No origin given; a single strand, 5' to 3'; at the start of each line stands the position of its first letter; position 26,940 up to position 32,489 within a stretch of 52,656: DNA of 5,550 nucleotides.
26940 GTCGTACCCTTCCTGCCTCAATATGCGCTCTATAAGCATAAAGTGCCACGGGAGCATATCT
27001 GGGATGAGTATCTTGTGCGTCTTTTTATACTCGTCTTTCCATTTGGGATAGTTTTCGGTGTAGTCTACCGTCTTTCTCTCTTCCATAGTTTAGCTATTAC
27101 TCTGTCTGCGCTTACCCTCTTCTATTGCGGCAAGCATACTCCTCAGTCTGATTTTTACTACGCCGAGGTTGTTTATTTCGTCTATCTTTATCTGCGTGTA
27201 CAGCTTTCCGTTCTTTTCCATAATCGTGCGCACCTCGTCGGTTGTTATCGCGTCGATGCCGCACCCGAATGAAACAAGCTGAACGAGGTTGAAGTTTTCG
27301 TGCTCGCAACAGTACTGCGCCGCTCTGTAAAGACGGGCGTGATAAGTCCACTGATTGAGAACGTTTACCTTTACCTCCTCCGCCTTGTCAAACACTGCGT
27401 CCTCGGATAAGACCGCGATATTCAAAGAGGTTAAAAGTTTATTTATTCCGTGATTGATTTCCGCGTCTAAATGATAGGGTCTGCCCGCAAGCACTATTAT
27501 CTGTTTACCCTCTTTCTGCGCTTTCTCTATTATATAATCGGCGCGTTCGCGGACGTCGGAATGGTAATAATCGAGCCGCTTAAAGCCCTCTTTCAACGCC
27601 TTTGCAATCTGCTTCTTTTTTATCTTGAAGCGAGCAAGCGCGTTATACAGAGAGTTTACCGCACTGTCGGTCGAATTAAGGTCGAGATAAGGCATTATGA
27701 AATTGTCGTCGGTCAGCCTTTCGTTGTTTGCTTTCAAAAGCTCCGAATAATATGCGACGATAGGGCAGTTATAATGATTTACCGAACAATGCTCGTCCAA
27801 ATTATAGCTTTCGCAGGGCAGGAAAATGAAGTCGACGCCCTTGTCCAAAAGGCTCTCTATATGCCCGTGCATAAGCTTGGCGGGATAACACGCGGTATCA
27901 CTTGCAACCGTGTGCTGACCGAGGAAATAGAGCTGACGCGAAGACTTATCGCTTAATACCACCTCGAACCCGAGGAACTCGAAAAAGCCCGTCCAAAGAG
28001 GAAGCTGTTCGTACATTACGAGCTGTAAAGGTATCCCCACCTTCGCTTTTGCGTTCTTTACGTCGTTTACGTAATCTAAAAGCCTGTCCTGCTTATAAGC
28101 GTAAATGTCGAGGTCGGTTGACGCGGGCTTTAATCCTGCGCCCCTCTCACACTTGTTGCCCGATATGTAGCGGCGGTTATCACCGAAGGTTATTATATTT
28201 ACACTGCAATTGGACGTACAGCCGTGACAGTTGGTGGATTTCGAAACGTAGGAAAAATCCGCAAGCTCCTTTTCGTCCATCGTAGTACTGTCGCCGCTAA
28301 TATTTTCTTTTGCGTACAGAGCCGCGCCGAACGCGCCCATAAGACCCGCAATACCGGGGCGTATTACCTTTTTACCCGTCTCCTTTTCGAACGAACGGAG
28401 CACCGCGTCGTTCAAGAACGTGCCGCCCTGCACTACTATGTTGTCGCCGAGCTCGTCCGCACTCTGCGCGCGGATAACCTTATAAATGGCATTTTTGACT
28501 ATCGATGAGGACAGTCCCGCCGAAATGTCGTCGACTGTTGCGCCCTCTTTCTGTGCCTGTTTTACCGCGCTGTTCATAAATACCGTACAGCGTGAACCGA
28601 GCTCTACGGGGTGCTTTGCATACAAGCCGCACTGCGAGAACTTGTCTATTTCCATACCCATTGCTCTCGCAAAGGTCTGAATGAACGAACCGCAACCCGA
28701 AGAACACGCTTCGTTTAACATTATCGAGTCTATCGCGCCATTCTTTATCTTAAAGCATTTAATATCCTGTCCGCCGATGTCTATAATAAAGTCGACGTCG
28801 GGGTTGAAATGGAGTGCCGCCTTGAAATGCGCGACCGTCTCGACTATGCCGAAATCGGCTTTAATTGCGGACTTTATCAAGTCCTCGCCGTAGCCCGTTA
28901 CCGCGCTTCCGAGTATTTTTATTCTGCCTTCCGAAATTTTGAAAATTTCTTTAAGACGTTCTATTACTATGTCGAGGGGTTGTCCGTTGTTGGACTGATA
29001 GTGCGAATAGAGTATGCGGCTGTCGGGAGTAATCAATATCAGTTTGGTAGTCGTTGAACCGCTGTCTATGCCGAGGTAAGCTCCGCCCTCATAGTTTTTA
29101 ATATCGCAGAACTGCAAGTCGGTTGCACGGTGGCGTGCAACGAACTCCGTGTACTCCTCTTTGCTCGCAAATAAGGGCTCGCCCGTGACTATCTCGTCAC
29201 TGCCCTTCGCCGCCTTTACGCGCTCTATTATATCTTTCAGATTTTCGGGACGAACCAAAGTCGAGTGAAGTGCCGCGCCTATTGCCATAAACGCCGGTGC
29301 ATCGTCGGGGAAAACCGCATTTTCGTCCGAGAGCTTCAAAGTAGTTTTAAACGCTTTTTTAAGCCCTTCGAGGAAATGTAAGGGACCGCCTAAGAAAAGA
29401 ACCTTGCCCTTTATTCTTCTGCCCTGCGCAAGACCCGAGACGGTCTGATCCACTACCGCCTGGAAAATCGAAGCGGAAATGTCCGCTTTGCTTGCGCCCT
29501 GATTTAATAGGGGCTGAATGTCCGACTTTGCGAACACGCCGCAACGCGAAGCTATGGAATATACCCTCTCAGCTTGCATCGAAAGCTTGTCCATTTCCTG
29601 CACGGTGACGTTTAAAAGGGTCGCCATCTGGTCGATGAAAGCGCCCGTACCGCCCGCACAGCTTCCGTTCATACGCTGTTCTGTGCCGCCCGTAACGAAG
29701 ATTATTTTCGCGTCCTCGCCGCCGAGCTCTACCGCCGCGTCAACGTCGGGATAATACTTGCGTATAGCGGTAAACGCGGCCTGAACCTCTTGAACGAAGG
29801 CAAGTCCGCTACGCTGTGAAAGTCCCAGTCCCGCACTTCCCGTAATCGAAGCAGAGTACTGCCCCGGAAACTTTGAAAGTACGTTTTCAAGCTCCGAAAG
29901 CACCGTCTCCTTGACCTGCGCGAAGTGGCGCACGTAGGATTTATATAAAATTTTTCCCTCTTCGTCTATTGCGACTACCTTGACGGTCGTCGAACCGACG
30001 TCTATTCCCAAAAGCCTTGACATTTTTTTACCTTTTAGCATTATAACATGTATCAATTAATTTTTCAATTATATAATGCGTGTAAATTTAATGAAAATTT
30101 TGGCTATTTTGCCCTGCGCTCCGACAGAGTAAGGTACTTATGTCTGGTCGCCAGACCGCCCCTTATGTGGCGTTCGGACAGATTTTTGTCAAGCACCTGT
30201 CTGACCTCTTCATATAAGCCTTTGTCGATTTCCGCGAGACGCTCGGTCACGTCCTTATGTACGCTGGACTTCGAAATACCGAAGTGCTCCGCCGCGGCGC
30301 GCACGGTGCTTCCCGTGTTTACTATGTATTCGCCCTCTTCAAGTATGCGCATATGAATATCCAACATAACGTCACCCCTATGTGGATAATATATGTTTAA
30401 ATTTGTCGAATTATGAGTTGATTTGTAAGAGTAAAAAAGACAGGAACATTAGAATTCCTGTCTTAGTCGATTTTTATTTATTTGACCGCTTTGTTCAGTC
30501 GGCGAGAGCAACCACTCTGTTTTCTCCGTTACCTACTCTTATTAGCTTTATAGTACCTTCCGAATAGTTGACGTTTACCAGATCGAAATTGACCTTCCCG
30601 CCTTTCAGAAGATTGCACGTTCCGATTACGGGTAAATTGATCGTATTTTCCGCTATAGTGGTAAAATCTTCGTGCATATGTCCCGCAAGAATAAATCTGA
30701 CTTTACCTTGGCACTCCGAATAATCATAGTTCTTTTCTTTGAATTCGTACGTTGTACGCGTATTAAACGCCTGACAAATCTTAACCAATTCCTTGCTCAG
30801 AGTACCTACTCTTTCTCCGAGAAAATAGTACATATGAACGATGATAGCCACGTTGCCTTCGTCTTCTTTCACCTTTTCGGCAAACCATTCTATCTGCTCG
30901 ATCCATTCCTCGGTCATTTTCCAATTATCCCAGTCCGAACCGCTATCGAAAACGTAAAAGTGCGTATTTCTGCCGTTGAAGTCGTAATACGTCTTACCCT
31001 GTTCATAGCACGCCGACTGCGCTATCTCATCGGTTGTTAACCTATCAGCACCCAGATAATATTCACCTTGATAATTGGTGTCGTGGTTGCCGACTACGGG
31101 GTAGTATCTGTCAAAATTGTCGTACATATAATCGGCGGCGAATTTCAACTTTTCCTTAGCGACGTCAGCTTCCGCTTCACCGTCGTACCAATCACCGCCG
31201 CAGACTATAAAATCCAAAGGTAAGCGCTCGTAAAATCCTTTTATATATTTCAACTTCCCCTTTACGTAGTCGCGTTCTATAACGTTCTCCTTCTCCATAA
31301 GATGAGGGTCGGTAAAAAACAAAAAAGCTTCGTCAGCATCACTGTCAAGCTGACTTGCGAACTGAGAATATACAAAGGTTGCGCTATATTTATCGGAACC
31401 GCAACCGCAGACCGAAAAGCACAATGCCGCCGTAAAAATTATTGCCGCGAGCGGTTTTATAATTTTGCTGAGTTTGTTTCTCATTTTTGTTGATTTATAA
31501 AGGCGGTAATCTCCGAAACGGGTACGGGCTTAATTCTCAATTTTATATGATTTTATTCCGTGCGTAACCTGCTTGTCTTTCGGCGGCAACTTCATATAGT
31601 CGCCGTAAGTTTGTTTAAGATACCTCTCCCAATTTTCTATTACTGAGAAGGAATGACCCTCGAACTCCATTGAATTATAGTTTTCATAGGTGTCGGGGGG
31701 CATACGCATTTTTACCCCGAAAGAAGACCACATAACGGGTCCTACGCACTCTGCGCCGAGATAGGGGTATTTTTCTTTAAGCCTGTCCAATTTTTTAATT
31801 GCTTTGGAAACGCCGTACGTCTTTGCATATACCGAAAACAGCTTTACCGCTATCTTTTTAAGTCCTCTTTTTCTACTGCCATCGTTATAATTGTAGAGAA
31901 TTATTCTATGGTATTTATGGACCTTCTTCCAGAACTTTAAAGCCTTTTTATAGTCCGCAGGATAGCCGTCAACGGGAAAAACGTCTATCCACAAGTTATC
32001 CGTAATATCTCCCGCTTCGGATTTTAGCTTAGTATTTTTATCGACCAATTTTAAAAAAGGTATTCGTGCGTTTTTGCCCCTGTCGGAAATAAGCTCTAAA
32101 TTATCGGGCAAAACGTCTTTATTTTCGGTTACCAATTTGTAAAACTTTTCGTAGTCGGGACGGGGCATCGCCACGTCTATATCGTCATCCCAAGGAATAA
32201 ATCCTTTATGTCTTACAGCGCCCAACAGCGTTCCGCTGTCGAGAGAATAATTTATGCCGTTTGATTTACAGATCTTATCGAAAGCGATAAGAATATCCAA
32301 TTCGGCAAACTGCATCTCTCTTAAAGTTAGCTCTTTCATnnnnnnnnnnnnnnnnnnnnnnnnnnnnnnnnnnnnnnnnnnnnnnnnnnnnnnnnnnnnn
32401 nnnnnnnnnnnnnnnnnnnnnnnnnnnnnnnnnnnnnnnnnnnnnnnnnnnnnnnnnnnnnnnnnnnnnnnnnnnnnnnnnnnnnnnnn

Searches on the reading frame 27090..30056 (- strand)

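Call 31: search_protein_families(library=pfam, proteins=[window:27090-30056:-], max_evalue=0.00001)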
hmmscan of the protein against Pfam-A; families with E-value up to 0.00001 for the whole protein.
window:27090-30056:- (988 aa): 3 families
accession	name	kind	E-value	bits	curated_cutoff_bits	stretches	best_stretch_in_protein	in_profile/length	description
PF09989.15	DUF2229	-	9.3e-71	238.3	29.4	1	672-888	1-218/218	CoA enzyme activase uncharacterised domain (DUF2229)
PF01869.26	BcrAD_BadFG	-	3.7e-66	223.9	31.5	2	328-582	1-271/271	BadF/BadG/BcrA/BcrD ATPase family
PF00480.26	ROK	-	4.2e-06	26.9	22.9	0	16-68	2-55/294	ROK family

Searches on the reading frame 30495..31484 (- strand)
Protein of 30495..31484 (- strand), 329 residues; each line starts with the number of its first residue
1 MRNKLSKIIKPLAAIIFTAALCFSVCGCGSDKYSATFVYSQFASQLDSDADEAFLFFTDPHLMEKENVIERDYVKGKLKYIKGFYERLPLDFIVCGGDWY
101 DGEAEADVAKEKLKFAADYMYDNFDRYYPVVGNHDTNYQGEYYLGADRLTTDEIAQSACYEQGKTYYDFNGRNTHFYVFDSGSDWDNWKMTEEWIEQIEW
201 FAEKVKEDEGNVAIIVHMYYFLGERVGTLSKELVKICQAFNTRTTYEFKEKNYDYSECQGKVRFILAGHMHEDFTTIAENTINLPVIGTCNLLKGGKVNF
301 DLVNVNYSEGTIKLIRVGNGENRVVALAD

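Call 31: search_protein_families(library=pfam, proteins=[window:30495-31484:-], max_evalue=0.00001)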
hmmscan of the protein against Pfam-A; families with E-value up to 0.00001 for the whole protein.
window:30495-31484:- (329 aa): 1 family
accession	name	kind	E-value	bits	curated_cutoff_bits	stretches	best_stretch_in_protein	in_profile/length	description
PF00149.33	Metallophos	-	3.5e-12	47.6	21.5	1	54-272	3-190/191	Calcineurin-like phosphoesterase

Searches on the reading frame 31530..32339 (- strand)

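Call 31: search_protein_families(library=pfam, proteins=[window:31530-32339:-], max_evalue=0.00001)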
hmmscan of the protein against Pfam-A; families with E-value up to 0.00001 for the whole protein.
window:31530-32339:- (269 aa): 1 family
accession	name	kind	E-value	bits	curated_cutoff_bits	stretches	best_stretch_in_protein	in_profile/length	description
PF04991.19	LicD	-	2.2e-47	162.5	22.6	1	24-246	1-227/227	LicD family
